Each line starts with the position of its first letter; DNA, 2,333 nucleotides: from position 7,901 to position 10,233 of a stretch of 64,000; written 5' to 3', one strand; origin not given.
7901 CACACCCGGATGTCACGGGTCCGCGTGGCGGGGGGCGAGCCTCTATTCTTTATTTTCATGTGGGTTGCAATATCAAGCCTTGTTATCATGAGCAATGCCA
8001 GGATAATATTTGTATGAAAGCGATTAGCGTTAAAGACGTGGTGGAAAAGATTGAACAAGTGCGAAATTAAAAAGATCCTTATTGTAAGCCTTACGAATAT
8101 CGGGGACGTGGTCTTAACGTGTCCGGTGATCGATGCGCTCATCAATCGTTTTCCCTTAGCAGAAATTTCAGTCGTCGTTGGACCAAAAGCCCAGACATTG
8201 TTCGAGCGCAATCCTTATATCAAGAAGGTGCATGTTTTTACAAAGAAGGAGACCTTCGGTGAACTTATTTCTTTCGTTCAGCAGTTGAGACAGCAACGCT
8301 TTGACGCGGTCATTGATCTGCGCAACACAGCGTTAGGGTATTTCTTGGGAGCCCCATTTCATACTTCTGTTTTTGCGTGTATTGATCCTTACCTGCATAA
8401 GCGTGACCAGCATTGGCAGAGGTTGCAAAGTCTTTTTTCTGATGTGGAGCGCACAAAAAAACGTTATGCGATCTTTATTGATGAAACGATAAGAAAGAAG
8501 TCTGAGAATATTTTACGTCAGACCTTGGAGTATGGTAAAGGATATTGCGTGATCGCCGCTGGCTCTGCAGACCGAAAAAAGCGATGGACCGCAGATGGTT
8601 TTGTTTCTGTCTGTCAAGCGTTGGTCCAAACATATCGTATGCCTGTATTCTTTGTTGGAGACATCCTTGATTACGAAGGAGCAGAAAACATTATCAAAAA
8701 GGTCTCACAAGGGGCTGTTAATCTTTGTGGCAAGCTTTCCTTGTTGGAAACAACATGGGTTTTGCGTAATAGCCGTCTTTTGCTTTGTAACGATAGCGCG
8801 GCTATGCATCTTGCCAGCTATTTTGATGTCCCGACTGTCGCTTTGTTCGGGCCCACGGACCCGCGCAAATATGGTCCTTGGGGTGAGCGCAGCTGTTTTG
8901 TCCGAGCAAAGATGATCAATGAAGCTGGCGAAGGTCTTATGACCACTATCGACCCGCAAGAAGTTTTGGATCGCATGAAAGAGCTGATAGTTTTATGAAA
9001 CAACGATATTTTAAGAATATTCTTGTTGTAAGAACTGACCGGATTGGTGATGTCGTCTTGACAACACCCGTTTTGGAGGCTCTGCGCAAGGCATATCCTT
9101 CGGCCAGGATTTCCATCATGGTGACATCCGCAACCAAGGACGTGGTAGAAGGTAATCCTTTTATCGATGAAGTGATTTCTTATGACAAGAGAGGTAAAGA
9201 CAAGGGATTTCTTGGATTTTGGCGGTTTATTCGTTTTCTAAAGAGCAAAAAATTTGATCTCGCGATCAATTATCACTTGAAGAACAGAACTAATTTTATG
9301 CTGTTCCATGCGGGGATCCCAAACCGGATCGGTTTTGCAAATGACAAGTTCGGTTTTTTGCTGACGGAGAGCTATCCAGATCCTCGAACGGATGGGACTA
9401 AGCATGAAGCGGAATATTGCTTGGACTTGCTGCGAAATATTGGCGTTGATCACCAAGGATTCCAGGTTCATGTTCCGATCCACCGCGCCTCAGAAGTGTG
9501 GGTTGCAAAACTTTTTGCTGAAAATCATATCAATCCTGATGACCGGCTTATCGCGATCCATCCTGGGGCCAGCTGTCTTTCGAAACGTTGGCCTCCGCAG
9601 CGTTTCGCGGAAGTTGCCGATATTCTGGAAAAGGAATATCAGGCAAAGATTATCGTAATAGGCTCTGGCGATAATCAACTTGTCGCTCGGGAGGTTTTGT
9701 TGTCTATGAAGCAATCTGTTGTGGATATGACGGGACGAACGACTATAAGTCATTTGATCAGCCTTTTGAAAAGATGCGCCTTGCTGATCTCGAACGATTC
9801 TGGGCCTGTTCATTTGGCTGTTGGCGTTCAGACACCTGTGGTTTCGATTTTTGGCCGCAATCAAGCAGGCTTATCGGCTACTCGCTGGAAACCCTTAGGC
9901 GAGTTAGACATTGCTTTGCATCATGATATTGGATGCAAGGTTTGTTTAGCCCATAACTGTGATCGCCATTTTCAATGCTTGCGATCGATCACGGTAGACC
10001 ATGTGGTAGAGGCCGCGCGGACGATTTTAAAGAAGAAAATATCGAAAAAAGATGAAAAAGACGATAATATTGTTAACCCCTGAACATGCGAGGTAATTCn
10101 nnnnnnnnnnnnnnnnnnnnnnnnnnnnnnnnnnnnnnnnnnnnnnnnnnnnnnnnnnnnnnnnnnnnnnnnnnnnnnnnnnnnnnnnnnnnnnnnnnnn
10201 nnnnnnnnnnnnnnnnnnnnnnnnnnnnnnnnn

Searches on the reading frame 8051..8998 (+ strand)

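Call 3: search_protein_families(library=pfam, proteins=[window:8051-8998:+], max_evalue=0.01)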
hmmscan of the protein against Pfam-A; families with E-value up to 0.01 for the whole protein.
window:8051-8998:+ (315 aa): 1 family
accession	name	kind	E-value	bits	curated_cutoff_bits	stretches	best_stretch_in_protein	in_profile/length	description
PF01075.23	Glyco_transf_9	-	6.8e-28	98.1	22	1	74-286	3-229/247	Glycosyltransferase family 9 (heptosyltransferase)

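Call 4: search_protein_families(library=ncbifam, proteins=[window:8051-8998:+], max_evalue=0.01)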
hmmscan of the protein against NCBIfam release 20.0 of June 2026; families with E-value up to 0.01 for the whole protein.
window:8051-8998:+ (315 aa): 7 families
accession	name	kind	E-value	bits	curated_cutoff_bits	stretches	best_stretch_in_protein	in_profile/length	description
TIGR02201.1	heptsyl_trn_III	equivalog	1e-29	103.7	170.2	2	137-286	156-306/344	putative lipopolysaccharide heptosyltransferase III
TIGR02193.1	heptsyl_trn_I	equivalog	2.9e-26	92.4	185.3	2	140-312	157-319/320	lipopolysaccharide heptosyltransferase I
TIGR02195.1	heptsyl_trn_II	equivalog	5.2e-25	88.3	134.6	2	160-288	171-304/339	lipopolysaccharide heptosyltransferase II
NF007742.0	PRK10422.1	equivalog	5.2e-24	84.7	467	1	5-282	4-304/352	lipopolysaccharide core heptosyltransferase RfaQ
NF008162.0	PRK10916.1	equivalog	3.3e-13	49.6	569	1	174-285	192-306/348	ADP-heptose--LPS heptosyltransferase RfaF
NF008204.0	PRK10964.1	equivalog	2.2e-12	46.8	437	1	66-313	69-320/322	lipopolysaccharide heptosyltransferase RfaC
TIGR04414.1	hepto_Aah_TibC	equivalog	0.0008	18.5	200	1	120-272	162-312/374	autotransporter strand-loop-strand O-heptosyltransferase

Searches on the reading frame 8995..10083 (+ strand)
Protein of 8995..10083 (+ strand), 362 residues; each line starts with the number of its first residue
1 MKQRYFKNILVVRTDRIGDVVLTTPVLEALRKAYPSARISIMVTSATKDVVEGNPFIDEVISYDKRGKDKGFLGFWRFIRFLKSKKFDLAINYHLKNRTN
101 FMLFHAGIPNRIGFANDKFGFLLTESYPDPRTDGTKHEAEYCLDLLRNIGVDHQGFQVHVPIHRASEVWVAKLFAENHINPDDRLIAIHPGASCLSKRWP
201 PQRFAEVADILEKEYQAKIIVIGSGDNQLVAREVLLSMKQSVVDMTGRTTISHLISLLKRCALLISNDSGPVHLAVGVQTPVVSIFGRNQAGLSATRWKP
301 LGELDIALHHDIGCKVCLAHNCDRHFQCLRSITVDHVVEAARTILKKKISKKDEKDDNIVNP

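Call 3: search_protein_families(library=pfam, proteins=[window:8995-10083:+], max_evalue=0.01)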
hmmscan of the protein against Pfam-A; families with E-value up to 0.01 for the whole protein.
window:8995-10083:+ (362 aa): 1 family
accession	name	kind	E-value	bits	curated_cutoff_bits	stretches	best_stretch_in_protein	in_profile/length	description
PF01075.23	Glyco_transf_9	-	7.7e-32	111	22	1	76-322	2-241/247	Glycosyltransferase family 9 (heptosyltransferase)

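Call 4: search_protein_families(library=ncbifam, proteins=[window:8995-10083:+], max_evalue=0.01)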
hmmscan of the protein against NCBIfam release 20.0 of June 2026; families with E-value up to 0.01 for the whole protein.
window:8995-10083:+ (362 aa): 7 families
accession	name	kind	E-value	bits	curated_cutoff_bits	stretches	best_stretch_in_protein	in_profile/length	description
TIGR02195.1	heptsyl_trn_II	equivalog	2.1e-42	145.5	134.6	1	8-345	1-338/339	lipopolysaccharide heptosyltransferase II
TIGR02201.1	heptsyl_trn_III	equivalog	8.2e-33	113.9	170.2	1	9-345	2-343/344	putative lipopolysaccharide heptosyltransferase III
NF007742.0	PRK10422.1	equivalog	3.1e-32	111.7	467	1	4-351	3-349/352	lipopolysaccharide core heptosyltransferase RfaQ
TIGR02193.1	heptsyl_trn_I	equivalog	8.5e-25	87.6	185.3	1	8-300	1-295/320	lipopolysaccharide heptosyltransferase I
NF008162.0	PRK10916.1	equivalog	9.8e-21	74.3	569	1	8-293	2-294/348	ADP-heptose--LPS heptosyltransferase RfaF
NF008204.0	PRK10964.1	equivalog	7.8e-09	35.1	437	1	170-293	165-286/322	lipopolysaccharide heptosyltransferase RfaC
TIGR04414.1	hepto_Aah_TibC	equivalog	3.5e-06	26.2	200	1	182-344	203-374/374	autotransporter strand-loop-strand O-heptosyltransferase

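Call 42: find_homologous_proteins(query=window:8995-10083:+, max_evalue=1e-20)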
Query window:8995-10083:+ (362 aa): 2991 proteins with E <= 1e-20 among 7963 candidates; the best 120 are listed.
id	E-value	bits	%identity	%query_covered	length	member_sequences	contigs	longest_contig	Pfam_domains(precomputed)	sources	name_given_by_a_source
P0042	1.3e-244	829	100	100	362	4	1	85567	PF01075.24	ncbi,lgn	-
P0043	1.7e-188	644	78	97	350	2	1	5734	PF01075.24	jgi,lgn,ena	jgi:heptosyltransferase-2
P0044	1.7e-172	592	71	96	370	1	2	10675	PF01075.24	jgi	-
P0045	4.1e-170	584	72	96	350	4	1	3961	PF01075.24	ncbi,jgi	ncbi:MAG: lipopolysaccharide heptosyltransferase II [Candidatus Omnitrophota bacterium]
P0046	4.5e-170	584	70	96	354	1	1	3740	PF01075.24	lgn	-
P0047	4.7e-170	584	70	96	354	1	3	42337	PF01075.24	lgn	-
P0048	2.5e-168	578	70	96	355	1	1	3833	PF01075.24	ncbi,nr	ncbi:MAG: lipopolysaccharide heptosyltransferase II [Candidatus Omnitrophica bacterium]|nr:lipopolys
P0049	3.3e-168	578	71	97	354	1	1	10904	PF01075.24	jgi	jgi:heptosyltransferase-2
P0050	4.1e-167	574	70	96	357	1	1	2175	PF01075.24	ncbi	-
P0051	6.5e-156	537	66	96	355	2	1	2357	PF01075.24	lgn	-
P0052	4.4e-153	528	67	96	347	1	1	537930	PF01075.24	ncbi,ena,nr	ncbi:MAG: glycosyltransferase family 9 protein [Candidatus Aceula meridiana]|nr:glycosyltransferase 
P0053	1.4e-151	523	65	96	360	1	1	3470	PF01075.24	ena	-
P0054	8.1e-151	520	66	95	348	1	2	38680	PF01075.24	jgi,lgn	-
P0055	1.4e-145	503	62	95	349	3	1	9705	PF01075.24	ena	-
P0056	7.5e-145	501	61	98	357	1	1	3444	PF01075.24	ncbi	-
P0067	6.8e-130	451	51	94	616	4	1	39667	PF01075.24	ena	-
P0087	9.2e-125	435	54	94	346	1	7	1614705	PF01075.24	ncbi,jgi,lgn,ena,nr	ncbi:MAG TPA: glycosyltransferase family 9 protein [Candidatus Omnitrophota bacterium]|nr:glycosyltr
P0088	1.2e-124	434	55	93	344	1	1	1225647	PF01075.24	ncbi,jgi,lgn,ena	ncbi:MAG: lipopolysaccharide heptosyltransferase II [Candidatus Omnitrophota bacterium]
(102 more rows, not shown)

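Call 43: find_encoding_contigs(protein=P0087, flank=8000, max_places=3)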
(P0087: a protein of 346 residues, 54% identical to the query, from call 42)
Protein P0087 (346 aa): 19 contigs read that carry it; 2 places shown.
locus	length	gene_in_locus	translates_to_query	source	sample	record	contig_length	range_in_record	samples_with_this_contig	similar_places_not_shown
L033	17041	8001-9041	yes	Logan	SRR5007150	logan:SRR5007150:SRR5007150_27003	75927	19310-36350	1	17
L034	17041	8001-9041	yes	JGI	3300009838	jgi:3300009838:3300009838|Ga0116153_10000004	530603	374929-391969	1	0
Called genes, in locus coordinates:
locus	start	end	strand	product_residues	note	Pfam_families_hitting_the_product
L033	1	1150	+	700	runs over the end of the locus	PF13439:Glyco_transf_4, PF13477:Glyco_trans_4_2, PF13579:Glyco_trans_4_4, PF20706:GT4-conflict, PF00534:Glycos_transf_1, PF13524:Glyco_trans_1_2 (weak), PF13692:Glyco_trans_1_4, PF01075:Glyco_transf_9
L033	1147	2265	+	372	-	PF13439:Glyco_transf_4, PF13477:Glyco_trans_4_2, PF13579:Glyco_trans_4_4, PF13524:Glyco_trans_1_2 (faint), PF00534:Glycos_transf_1, PF20706:GT4-conflict, PF13692:Glyco_trans_1_4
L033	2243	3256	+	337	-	PF01075:Glyco_transf_9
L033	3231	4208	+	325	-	PF01075:Glyco_transf_9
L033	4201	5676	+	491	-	PF00773:RNB, PF18614:RNase_II_C_S1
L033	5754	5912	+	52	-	-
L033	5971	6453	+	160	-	PF00258:Flavodoxin_1 (weak), PF03358:FMN_red, PF12724:Flavodoxin_5 (weak)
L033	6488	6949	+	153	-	PF11948:DUF3465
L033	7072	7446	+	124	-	PF00072:Response_reg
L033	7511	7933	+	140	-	-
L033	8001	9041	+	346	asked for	PF01075:Glyco_transf_9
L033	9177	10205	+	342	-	PF00294:PfkB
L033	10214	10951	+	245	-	PF02348:CTP_transf_3, PF12804:NTP_transf_3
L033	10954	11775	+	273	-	PF00793:DAHP_synth_1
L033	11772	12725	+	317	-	PF13580:SIS_2 (faint), PF01380:SIS, PF00571:CBS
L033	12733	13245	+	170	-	PF00702:Hydrolase (weak), PF08282:Hydrolase_3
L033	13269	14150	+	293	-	PF06835:LptC, PF03968:LptD_N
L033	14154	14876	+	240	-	PF00005:ABC_tran, PF13304:AAA_21 (faint)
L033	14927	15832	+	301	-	PF05697:Trigger_N, PF05698:Trigger_C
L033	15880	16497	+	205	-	PF00574:CLP_protease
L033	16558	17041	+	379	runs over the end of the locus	PF00266:Aminotran_5, PF00155:Aminotran_1_2, PF01053:Cys_Met_Meta_PP (weak)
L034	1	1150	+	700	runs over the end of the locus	PF13439:Glyco_transf_4, PF13477:Glyco_trans_4_2, PF13579:Glyco_trans_4_4, PF20706:GT4-conflict, PF00534:Glycos_transf_1, PF13524:Glyco_trans_1_2 (weak), PF13692:Glyco_trans_1_4, PF01075:Glyco_transf_9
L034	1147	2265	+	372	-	PF13439:Glyco_transf_4, PF13477:Glyco_trans_4_2, PF13579:Glyco_trans_4_4, PF13524:Glyco_trans_1_2 (faint), PF00534:Glycos_transf_1, PF20706:GT4-conflict, PF13692:Glyco_trans_1_4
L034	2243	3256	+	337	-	PF01075:Glyco_transf_9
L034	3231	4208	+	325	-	PF01075:Glyco_transf_9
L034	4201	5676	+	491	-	PF00773:RNB, PF18614:RNase_II_C_S1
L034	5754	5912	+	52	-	-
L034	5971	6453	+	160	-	PF00258:Flavodoxin_1 (weak), PF03358:FMN_red, PF12724:Flavodoxin_5 (weak)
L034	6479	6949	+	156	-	PF11948:DUF3465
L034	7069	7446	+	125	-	PF00072:Response_reg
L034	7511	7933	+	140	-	-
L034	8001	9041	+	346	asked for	PF01075:Glyco_transf_9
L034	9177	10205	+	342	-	PF00294:PfkB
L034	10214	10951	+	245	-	PF02348:CTP_transf_3, PF12804:NTP_transf_3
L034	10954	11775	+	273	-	PF00793:DAHP_synth_1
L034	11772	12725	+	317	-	PF13580:SIS_2 (faint), PF01380:SIS, PF00571:CBS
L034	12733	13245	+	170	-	PF00702:Hydrolase (weak), PF08282:Hydrolase_3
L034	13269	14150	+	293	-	PF06835:LptC, PF03968:LptD_N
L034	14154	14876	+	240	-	PF00005:ABC_tran, PF13304:AAA_21 (faint)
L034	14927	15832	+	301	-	PF05697:Trigger_N, PF05698:Trigger_C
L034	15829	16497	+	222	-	PF00574:CLP_protease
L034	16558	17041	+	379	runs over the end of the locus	PF00266:Aminotran_5, PF00155:Aminotran_1_2, PF01053:Cys_Met_Meta_PP (weak)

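Call 44: find_encoding_contigs(protein=P0088, flank=8000, max_places=2)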
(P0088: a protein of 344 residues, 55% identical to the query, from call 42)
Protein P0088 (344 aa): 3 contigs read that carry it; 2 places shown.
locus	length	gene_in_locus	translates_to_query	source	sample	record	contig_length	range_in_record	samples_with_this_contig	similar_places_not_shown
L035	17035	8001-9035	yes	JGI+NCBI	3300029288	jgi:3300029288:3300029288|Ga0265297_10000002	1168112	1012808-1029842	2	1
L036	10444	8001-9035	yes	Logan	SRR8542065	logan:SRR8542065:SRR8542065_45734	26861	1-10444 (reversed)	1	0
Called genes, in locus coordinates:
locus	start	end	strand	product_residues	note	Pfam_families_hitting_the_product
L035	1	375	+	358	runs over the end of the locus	PF02606:LpxK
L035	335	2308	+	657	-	PF03279:Lip_A_acyltrans, PF06258:Mito_fiss_Elm1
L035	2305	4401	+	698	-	PF13439:Glyco_transf_4, PF13477:Glyco_trans_4_2, PF13579:Glyco_trans_4_4, PF20706:GT4-conflict, PF00534:Glycos_transf_1, PF13524:Glyco_trans_1_2 (weak), PF13692:Glyco_trans_1_4, PF01075:Glyco_transf_9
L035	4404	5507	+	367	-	PF13439:Glyco_transf_4, PF13477:Glyco_trans_4_2, PF13579:Glyco_trans_4_4, PF20706:GT4-conflict, PF00534:Glycos_transf_1, PF13692:Glyco_trans_1_4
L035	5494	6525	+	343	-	PF01075:Glyco_transf_9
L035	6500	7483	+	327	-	PF01075:Glyco_transf_9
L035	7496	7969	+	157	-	PF07238:PilZ (weak)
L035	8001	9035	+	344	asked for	PF01075:Glyco_transf_9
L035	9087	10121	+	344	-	PF00294:PfkB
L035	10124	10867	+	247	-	PF02348:CTP_transf_3, PF12804:NTP_transf_3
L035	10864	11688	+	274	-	PF00793:DAHP_synth_1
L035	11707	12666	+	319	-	PF01380:SIS, PF00571:CBS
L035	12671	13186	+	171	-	PF00702:Hydrolase, PF08282:Hydrolase_3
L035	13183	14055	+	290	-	PF06835:LptC, PF03968:LptD_N (weak)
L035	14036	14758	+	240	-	PF00005:ABC_tran, PF13304:AAA_21 (faint)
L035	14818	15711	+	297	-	PF05697:Trigger_N, PF05698:Trigger_C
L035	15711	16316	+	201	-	PF00574:CLP_protease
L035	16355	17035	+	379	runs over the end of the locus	PF00266:Aminotran_5, PF00155:Aminotran_1_2 (weak), PF01053:Cys_Met_Meta_PP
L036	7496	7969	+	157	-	PF07238:PilZ (weak)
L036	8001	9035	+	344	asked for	PF01075:Glyco_transf_9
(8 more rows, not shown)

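Call 45: find_encoding_contigs(protein=P0067, flank=8000, max_places=2)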
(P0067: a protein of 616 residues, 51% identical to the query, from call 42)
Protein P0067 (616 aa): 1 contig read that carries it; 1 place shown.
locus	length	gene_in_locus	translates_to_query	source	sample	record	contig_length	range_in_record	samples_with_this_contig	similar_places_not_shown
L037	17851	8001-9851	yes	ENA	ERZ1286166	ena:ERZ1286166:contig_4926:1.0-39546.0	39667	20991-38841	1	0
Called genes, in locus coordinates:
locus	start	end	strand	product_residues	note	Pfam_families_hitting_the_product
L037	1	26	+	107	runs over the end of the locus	-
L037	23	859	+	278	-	PF02498:Bro-N (weak)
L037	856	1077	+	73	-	PF18863:AbiJ_NTD4 (weak)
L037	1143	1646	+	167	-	PF18863:AbiJ_NTD4 (faint), PF14355:Abi_C (faint)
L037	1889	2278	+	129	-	PF01420:Methylase_S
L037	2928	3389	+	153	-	PF04326:SLFN_AlbA_2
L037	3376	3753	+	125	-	-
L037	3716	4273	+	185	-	-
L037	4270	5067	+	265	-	PF04313:HSDR_N (faint), PF04851:ResIII, PF00270:DEAD (weak)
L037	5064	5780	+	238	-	PF04851:ResIII, PF18766:SWI2_SNF2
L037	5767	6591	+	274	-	PF08463:EcoEI_R_C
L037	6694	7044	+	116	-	-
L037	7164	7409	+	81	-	-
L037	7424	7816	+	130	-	PF01075:Glyco_transf_9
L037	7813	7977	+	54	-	-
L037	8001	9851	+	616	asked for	PF01075:Glyco_transf_9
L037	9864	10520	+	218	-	PF01916:DS (faint)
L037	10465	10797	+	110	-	-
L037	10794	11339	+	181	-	PF00294:PfkB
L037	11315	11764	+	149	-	PF00294:PfkB, PF08543:Phos_pyr_kin (weak)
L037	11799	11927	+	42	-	PF02348:CTP_transf_3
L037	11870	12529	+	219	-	PF02348:CTP_transf_3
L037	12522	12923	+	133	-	PF00793:DAHP_synth_1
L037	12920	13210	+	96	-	PF00793:DAHP_synth_1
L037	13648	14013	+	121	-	PF01380:SIS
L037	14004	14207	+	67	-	-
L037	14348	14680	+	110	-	-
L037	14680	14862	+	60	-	-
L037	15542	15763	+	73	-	PF08282:Hydrolase_3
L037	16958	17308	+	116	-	PF06835:LptC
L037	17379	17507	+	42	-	-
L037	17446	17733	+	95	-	-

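Call 51: search_protein_families(library=pfam, proteins=[L035:7496-7966:+, L033:7072-7443:+, L037:8001-9848:+], max_evalue=0.01)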
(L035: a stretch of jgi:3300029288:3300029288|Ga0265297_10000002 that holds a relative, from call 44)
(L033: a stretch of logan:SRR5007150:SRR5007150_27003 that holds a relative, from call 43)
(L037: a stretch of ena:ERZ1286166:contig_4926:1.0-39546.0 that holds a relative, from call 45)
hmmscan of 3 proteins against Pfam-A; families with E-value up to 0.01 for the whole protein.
L035:7496-7966:+ (157 aa): 1 family
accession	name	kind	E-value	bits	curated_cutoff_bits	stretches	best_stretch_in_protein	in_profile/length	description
PF07238.19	PilZ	-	5.6e-07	30.3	22.5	1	8-114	3-85/102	PilZ domain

L033:7072-7443:+ (124 aa): 1 family
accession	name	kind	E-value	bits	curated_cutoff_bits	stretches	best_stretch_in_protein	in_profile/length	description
PF00072.30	Response_reg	-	1.6e-29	102.7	30.2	1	7-118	1-110/111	Response regulator receiver domain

L037:8001-9848:+ (616 aa): 3 families
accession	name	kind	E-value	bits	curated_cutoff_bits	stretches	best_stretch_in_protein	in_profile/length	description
PF01075.23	Glyco_transf_9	-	7e-68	229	22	2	344-592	2-242/247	Glycosyltransferase family 9 (heptosyltransferase)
PF02350.25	Epimerase_2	-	0.0017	17.7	30.6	0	454-554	186-284/347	UDP-N-acetylglucosamine 2-epimerase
PF00534.26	Glycos_transf_1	-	0.0029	17.6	26.4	0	98-180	13-98/172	Glycosyl transferases group 1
